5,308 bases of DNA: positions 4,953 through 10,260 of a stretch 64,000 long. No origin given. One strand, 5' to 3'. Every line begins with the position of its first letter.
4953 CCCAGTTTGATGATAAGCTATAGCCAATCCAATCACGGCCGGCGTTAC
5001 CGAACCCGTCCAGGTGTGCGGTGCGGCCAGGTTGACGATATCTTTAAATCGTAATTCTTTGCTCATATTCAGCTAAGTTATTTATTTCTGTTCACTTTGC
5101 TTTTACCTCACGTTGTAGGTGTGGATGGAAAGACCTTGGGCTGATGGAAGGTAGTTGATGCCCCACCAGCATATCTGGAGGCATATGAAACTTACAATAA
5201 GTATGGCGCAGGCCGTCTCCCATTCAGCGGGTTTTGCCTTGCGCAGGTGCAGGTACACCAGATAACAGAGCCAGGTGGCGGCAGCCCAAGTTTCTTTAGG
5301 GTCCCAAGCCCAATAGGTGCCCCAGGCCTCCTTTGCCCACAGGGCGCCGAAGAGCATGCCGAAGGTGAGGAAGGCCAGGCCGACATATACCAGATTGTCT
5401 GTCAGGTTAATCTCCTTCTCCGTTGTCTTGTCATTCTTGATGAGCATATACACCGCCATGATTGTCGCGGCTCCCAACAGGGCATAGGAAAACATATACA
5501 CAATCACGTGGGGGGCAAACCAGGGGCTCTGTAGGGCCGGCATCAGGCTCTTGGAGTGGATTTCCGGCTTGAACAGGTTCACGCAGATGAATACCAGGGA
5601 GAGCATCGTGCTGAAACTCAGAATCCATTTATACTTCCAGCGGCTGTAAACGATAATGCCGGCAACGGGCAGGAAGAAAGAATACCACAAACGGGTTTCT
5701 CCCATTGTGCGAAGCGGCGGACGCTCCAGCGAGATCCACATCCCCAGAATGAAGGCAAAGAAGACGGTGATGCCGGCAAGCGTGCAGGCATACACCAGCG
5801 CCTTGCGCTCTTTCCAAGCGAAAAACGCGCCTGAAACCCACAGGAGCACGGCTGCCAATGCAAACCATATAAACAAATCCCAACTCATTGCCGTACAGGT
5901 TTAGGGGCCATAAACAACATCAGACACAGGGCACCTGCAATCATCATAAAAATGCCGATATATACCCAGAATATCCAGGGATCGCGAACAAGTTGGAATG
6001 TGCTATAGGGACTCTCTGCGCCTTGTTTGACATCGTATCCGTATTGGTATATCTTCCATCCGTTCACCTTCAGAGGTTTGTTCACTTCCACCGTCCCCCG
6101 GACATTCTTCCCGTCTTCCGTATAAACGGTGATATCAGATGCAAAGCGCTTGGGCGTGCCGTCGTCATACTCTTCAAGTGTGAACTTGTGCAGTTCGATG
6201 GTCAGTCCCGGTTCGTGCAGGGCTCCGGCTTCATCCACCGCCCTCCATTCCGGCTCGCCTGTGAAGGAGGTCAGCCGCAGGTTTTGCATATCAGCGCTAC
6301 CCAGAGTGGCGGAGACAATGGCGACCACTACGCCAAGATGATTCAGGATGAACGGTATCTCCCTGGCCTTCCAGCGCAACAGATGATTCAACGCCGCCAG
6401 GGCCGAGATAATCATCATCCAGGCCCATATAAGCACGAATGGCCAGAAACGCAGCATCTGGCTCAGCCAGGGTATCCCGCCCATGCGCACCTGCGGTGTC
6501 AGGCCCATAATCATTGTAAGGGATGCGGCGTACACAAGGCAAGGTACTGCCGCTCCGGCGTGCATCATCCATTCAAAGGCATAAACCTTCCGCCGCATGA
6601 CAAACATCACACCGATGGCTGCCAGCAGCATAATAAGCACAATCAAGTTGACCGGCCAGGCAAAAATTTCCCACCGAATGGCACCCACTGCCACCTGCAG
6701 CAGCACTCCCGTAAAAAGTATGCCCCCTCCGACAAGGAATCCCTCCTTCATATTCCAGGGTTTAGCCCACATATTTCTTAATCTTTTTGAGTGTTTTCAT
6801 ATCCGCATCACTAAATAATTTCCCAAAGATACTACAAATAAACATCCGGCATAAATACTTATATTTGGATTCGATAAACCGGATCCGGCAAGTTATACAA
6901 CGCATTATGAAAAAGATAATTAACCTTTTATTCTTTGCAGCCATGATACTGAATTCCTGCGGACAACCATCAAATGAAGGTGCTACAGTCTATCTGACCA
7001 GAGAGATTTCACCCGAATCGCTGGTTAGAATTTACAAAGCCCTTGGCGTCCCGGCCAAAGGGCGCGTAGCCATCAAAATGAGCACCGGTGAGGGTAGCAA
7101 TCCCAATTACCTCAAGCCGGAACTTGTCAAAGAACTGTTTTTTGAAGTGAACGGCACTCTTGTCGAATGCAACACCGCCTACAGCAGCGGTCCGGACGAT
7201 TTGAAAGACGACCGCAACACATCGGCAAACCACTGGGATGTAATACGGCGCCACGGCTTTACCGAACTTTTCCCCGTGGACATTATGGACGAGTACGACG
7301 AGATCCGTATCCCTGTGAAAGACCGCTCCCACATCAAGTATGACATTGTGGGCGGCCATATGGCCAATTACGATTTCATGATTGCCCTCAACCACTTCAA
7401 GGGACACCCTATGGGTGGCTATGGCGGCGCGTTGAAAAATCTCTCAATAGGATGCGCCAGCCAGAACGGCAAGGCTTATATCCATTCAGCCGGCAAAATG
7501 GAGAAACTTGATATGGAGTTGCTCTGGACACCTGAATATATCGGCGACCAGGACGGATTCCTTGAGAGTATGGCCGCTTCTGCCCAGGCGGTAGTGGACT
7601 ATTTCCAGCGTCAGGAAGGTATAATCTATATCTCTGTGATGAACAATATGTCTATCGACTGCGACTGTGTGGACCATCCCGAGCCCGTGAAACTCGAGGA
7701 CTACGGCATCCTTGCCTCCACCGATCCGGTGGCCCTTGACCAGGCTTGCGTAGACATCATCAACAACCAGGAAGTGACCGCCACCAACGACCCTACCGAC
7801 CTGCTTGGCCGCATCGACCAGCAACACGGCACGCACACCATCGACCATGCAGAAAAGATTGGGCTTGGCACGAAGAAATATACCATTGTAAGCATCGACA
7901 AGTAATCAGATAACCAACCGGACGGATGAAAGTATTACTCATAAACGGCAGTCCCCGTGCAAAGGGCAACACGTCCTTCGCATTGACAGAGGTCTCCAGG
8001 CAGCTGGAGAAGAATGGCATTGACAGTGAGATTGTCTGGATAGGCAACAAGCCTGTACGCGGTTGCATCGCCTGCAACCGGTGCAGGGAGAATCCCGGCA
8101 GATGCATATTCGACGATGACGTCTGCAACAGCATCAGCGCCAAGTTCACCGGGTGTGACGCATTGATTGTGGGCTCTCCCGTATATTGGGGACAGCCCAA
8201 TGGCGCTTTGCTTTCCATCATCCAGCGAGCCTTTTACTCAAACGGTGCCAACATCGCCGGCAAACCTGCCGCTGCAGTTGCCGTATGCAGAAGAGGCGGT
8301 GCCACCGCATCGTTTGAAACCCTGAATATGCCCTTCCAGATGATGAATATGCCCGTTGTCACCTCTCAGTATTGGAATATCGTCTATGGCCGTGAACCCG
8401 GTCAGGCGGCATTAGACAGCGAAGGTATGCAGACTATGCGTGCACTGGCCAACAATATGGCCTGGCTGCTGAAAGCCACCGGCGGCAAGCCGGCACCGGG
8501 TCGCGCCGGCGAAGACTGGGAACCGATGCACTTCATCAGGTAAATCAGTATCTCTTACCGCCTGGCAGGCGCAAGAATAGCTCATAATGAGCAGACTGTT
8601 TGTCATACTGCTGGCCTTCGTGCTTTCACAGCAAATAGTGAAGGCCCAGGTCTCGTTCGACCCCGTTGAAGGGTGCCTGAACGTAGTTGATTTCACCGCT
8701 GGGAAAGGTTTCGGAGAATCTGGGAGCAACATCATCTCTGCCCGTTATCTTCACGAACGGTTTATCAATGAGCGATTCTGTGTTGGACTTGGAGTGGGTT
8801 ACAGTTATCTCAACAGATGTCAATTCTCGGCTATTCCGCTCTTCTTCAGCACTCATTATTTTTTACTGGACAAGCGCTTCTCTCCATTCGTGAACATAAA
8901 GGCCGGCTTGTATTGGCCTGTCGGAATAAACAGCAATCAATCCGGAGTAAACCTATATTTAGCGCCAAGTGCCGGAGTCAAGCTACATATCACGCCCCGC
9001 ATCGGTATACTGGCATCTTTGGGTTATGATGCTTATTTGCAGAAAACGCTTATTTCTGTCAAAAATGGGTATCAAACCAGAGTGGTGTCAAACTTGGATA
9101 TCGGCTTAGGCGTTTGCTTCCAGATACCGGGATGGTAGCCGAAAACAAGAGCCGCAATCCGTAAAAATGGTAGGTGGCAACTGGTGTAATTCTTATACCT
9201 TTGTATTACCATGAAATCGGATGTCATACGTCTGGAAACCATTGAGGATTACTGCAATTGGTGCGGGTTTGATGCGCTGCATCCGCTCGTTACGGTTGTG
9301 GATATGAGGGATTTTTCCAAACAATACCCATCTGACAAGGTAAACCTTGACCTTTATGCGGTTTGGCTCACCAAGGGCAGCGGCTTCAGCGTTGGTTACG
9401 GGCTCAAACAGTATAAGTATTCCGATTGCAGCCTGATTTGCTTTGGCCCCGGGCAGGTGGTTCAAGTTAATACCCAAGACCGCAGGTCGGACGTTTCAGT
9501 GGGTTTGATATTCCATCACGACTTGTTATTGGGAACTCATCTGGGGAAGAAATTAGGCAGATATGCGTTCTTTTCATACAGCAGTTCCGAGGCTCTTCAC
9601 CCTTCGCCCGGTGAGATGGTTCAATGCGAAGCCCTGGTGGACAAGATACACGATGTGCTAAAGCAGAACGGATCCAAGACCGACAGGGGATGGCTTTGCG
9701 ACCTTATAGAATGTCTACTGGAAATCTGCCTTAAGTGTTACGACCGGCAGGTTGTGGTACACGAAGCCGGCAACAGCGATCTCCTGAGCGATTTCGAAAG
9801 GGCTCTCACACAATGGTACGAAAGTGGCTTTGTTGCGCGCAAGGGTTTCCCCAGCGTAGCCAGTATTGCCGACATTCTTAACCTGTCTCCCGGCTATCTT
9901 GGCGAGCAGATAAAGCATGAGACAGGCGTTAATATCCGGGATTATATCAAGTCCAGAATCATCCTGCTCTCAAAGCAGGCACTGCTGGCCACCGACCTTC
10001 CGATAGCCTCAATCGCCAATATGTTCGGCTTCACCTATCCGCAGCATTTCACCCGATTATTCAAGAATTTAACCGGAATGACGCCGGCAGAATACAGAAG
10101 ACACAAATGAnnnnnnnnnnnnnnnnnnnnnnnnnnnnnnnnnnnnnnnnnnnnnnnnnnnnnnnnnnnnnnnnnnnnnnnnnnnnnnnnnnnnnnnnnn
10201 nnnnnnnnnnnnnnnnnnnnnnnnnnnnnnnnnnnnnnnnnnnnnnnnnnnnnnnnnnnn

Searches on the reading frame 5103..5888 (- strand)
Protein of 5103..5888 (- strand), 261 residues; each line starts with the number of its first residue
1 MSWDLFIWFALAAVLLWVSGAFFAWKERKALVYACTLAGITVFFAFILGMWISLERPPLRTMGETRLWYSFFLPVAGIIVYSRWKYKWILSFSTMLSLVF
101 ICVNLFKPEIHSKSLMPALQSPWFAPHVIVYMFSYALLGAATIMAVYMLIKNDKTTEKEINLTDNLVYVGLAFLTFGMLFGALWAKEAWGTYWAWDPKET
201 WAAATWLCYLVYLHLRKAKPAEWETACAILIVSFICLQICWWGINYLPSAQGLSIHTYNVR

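Call 31: search_protein_families(library=pfam, proteins=[window:5103-5888:-], max_evalue=0.0001)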
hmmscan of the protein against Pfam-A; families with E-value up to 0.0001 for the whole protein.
window:5103-5888:- (261 aa): 1 family
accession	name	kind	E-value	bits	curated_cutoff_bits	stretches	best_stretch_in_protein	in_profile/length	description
PF01578.25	Cytochrom_C_asm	-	3.5e-34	118.7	29.9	1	86-247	34-207/212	Cytochrome C assembly protein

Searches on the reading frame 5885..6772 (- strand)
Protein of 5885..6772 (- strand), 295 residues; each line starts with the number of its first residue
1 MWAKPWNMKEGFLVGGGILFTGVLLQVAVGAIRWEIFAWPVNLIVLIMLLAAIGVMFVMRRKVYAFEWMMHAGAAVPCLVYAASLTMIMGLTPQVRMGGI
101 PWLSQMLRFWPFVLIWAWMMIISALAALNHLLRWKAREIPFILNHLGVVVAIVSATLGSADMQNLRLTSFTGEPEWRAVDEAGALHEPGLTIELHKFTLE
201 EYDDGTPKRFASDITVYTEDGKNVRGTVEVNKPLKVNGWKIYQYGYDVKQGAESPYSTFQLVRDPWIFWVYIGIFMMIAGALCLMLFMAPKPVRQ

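Call 31: search_protein_families(library=pfam, proteins=[window:5885-6772:-], max_evalue=0.0001)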
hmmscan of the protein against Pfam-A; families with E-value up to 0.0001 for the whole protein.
window:5885-6772:- (295 aa): 1 family
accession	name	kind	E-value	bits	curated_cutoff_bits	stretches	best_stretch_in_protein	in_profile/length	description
PF05140.19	ResB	-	5.2e-21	75.4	24.6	1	136-249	149-268/486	ResB-like family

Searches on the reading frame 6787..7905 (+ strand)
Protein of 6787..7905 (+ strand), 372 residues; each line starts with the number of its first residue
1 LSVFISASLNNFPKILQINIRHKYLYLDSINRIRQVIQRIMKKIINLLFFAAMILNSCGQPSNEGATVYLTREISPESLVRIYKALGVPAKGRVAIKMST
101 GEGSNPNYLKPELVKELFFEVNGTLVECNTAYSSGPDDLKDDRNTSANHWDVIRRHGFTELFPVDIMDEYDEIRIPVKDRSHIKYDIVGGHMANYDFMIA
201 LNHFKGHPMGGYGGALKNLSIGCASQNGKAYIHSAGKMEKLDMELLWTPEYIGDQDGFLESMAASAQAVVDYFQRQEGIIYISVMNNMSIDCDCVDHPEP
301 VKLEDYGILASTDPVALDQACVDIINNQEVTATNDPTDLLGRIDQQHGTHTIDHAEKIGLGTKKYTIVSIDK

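Call 31: search_protein_families(library=pfam, proteins=[window:6787-7905:+], max_evalue=0.0001)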
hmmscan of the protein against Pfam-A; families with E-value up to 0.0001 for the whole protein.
window:6787-7905:+ (372 aa): 1 family
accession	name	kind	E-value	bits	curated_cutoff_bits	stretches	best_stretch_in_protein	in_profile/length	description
PF04015.17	DUF362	-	9.8e-44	150.2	24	1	94-323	1-200/200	Domain of unknown function (DUF362)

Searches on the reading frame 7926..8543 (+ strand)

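Call 31: search_protein_families(library=pfam, proteins=[window:7926-8543:+], max_evalue=0.0001)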
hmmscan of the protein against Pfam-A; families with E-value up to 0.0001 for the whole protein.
window:7926-8543:+ (205 aa): 2 families
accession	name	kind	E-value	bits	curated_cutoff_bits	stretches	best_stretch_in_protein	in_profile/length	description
PF03358.20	FMN_red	-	9.9e-28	97.1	24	1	1-153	1-148/152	NADPH-dependent FMN reductase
PF02525.22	Flavodoxin_2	-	1.9e-06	28.2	27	0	1-90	1-91/198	Flavodoxin-like fold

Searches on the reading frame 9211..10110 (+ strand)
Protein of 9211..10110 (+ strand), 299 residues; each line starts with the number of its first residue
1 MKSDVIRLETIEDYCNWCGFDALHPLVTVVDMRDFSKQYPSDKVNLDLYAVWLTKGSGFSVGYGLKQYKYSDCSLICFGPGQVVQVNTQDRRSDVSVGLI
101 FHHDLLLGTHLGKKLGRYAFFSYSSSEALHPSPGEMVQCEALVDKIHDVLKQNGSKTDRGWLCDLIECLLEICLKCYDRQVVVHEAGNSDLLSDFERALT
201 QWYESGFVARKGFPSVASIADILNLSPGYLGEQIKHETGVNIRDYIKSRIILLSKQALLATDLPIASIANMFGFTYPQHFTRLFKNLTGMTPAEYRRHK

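Call 32: search_protein_families(library=pfam, proteins=[window:9211-10110:+], max_evalue=0.0001)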
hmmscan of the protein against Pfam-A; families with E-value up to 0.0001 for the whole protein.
window:9211-10110:+ (299 aa): 2 families
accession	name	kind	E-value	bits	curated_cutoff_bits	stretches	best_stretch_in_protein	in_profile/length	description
PF12833.13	HTH_18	-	5.6e-20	71.9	33.6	1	219-297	1-79/80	Helix-turn-helix domain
PF00165.29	HTH_AraC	-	7e-14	52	26.6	1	260-297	6-42/42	Bacterial regulatory helix-turn-helix proteins, AraC family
